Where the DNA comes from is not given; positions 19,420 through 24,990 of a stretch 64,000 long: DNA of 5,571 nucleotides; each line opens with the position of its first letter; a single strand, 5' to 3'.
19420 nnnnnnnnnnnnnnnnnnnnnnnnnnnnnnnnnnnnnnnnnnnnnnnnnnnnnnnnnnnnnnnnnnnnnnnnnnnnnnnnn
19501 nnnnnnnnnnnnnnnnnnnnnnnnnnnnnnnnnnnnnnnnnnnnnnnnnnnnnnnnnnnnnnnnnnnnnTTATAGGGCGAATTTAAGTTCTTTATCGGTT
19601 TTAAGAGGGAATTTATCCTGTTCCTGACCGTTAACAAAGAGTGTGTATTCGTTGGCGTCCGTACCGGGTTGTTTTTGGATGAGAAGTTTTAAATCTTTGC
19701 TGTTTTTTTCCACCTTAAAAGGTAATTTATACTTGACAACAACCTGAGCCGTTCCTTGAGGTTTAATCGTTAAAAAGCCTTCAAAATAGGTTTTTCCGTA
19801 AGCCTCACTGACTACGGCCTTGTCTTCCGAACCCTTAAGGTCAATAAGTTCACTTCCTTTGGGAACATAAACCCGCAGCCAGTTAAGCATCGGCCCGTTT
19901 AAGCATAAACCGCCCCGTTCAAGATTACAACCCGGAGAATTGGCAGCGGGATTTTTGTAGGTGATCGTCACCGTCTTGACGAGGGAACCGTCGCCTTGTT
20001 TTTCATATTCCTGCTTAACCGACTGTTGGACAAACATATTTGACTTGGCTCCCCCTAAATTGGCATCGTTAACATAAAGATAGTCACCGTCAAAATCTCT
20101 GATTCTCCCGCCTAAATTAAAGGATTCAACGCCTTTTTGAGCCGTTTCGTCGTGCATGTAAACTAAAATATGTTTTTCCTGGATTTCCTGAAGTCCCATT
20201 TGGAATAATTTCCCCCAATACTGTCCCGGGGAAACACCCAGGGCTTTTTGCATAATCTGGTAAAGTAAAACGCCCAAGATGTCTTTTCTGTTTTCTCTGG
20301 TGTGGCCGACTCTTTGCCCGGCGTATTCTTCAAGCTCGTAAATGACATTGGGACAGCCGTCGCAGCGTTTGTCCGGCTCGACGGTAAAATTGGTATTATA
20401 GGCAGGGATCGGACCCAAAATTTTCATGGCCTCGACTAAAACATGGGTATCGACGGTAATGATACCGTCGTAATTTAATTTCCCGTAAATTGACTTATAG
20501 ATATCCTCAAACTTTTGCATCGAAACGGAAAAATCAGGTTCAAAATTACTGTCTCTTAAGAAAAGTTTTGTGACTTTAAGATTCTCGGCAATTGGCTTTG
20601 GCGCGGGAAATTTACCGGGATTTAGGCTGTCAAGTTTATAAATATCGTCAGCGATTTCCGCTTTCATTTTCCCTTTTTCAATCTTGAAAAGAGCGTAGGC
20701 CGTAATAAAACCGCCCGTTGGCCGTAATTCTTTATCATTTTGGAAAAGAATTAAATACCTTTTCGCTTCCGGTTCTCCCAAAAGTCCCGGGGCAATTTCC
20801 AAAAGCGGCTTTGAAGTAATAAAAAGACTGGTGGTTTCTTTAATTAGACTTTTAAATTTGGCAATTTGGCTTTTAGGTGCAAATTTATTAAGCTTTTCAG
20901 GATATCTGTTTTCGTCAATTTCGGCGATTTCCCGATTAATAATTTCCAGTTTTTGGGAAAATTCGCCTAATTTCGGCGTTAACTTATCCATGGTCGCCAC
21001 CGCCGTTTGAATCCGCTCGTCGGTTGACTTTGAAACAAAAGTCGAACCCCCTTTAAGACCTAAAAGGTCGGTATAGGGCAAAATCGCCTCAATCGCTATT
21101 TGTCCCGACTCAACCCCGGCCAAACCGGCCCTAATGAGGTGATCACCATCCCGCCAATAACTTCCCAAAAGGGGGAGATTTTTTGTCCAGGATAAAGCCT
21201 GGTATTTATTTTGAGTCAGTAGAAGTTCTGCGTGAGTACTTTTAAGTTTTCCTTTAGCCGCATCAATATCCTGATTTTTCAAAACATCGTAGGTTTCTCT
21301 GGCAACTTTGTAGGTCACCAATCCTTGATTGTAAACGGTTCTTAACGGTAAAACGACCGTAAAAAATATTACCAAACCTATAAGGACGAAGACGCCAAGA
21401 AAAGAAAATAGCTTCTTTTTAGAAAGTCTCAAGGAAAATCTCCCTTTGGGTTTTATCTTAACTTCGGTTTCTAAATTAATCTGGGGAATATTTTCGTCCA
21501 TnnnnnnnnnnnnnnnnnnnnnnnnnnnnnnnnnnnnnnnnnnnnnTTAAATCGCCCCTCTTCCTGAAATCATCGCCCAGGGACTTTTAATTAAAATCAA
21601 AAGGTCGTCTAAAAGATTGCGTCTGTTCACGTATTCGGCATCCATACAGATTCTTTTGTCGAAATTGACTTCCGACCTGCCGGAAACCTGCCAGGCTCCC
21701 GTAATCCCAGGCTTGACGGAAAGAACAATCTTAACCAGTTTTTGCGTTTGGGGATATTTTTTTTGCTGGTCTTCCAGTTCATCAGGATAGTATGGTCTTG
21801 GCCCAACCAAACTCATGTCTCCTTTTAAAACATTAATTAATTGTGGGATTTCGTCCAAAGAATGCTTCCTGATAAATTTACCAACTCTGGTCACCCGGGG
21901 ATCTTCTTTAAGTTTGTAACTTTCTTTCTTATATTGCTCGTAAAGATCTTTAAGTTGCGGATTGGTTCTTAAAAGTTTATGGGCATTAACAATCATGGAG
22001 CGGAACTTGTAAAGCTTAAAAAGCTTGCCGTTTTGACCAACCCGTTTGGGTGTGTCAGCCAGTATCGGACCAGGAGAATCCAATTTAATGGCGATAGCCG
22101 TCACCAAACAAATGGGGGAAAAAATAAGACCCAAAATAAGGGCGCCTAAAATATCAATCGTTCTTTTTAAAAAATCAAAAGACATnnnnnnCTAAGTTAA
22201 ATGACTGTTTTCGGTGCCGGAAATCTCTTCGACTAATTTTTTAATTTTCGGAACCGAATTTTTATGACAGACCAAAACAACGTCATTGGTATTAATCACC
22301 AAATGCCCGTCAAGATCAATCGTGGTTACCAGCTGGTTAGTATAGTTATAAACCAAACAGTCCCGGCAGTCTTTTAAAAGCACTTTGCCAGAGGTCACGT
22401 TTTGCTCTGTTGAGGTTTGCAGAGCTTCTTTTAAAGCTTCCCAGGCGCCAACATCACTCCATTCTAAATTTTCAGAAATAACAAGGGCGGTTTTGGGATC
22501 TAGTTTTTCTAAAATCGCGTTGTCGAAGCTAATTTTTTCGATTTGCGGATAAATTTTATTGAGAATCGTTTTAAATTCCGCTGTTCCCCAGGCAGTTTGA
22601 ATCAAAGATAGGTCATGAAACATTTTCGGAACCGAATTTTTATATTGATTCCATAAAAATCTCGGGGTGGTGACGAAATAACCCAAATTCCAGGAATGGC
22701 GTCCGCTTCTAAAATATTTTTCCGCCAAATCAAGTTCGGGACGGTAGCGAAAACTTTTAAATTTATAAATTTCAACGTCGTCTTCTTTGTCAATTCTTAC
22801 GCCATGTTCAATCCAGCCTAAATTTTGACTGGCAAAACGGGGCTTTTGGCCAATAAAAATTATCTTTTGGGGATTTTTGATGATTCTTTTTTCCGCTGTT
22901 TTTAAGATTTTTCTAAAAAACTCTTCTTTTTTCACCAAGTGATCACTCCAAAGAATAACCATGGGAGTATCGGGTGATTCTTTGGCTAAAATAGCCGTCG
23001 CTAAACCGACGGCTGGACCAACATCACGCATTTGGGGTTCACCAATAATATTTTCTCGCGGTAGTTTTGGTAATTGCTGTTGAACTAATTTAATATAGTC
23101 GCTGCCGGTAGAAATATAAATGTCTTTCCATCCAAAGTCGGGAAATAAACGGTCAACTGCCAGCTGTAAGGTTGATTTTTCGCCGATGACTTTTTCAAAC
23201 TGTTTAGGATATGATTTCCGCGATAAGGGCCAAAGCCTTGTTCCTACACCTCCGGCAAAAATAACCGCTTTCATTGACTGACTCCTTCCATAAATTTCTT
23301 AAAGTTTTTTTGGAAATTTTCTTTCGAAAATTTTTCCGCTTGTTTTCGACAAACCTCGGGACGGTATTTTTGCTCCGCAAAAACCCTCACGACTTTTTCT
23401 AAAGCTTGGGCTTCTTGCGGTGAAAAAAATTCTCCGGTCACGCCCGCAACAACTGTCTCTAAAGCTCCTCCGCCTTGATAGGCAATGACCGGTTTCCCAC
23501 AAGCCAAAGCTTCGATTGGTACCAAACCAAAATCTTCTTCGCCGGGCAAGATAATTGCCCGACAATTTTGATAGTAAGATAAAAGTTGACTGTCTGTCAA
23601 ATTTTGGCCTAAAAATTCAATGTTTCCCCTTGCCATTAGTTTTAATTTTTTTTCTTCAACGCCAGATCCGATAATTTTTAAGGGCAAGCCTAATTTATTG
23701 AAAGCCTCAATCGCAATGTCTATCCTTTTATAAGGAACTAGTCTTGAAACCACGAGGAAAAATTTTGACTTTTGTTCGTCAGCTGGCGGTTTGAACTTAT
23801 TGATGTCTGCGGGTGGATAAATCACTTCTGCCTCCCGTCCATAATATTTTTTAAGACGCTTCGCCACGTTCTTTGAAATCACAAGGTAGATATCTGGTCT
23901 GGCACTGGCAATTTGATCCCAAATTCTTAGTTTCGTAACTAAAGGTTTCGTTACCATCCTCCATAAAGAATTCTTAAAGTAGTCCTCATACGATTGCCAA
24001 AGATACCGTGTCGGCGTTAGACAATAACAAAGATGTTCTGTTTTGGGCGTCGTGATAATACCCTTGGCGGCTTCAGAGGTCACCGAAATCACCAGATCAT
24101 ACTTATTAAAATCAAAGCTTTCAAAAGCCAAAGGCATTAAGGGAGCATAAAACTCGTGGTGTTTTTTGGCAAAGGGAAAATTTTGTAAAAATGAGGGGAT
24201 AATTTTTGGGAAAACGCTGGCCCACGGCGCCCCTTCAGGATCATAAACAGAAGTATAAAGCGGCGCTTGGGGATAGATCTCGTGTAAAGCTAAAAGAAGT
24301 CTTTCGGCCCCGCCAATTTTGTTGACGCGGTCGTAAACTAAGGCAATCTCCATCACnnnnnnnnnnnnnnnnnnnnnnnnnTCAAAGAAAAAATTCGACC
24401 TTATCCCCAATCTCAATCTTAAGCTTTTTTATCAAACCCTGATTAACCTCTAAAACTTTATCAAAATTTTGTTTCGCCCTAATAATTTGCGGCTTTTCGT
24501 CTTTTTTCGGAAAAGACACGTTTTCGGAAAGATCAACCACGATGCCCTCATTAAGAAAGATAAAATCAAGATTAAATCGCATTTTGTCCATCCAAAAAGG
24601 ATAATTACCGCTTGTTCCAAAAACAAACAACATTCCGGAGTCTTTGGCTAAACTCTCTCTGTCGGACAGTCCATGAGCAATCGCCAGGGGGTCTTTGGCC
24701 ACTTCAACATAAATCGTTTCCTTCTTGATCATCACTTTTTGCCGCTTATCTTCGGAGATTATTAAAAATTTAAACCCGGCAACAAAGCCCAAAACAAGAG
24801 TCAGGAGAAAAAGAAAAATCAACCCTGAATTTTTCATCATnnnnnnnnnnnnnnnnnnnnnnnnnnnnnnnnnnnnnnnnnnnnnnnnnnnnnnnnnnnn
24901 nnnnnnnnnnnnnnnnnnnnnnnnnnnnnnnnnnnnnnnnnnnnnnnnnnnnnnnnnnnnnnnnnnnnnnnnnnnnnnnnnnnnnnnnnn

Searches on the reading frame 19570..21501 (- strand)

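Call 44: search_protein_families(library=pfam, proteins=[window:19570-21501:-], max_evalue=0.00001)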
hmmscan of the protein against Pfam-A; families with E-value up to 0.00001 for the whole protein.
window:19570-21501:- (643 aa): 1 family
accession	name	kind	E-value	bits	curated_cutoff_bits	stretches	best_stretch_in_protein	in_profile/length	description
PF13196.11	DUF4012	-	8.6e-20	72.1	28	1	246-367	3-124/144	Protein of unknown function (DUF4012)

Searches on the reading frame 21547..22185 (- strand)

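Call 44: search_protein_families(library=pfam, proteins=[window:21547-22185:-], max_evalue=0.00001)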
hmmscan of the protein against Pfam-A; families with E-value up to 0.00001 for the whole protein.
window:21547-22185:- (212 aa): 1 family
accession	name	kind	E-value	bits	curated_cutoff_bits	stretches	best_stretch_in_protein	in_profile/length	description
PF02397.22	Bac_transf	-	1.1e-60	204.6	27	1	7-206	1-178/179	Bacterial sugar transferase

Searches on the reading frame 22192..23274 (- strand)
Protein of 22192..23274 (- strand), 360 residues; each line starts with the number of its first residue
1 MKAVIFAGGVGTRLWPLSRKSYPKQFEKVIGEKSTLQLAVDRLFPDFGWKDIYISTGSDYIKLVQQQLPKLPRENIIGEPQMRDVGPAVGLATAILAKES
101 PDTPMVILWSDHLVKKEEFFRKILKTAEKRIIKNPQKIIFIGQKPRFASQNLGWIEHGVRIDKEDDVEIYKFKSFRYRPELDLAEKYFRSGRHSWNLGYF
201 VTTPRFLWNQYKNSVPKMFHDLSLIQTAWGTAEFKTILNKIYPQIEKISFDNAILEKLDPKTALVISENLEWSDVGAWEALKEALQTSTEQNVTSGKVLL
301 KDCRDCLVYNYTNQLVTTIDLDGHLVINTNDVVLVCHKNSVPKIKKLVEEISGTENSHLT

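Call 44: search_protein_families(library=pfam, proteins=[window:22192-23274:-], max_evalue=0.00001)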
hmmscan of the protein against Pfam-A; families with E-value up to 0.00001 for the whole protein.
window:22192-23274:- (360 aa): 3 families
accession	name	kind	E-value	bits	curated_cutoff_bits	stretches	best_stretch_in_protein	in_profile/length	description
PF00483.29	NTP_transferase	-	2.1e-24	86.9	21.2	1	2-289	1-243/245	Nucleotidyl transferase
PF22640.1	ManC_GMP_beta-helix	-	4e-08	33.5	27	1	301-350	6-54/55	MannoseP isomerase/GMP-like beta-helix domain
PF12804.13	NTP_transf_3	-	5.2e-06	27.2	27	1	3-128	1-112/160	MobA-like NTP transferase domain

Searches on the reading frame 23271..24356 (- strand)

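Call 45: search_protein_families(library=pfam, proteins=[window:23271-24356:-], max_evalue=0.00001)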
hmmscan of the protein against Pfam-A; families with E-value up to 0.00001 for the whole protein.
window:23271-24356:- (361 aa): 2 families
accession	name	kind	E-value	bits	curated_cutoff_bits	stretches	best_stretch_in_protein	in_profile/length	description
PF00534.26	Glycos_transf_1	-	5.6e-30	104.6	26.4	1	188-342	6-171/172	Glycosyl transferases group 1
PF13692.12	Glyco_trans_1_4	-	6.2e-19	69.1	27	1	200-322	4-135/142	Glycosyl transferases group 1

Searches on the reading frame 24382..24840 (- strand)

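Call 45: search_protein_families(library=pfam, proteins=[window:24382-24840:-], max_evalue=0.00001)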
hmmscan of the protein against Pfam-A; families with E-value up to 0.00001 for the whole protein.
window:24382-24840:- (152 aa): 1 family
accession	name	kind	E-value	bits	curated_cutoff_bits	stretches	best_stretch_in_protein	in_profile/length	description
PF02643.20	DUF192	-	1.2e-25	89.9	27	1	43-150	1-96/96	Uncharacterized ACR, COG1430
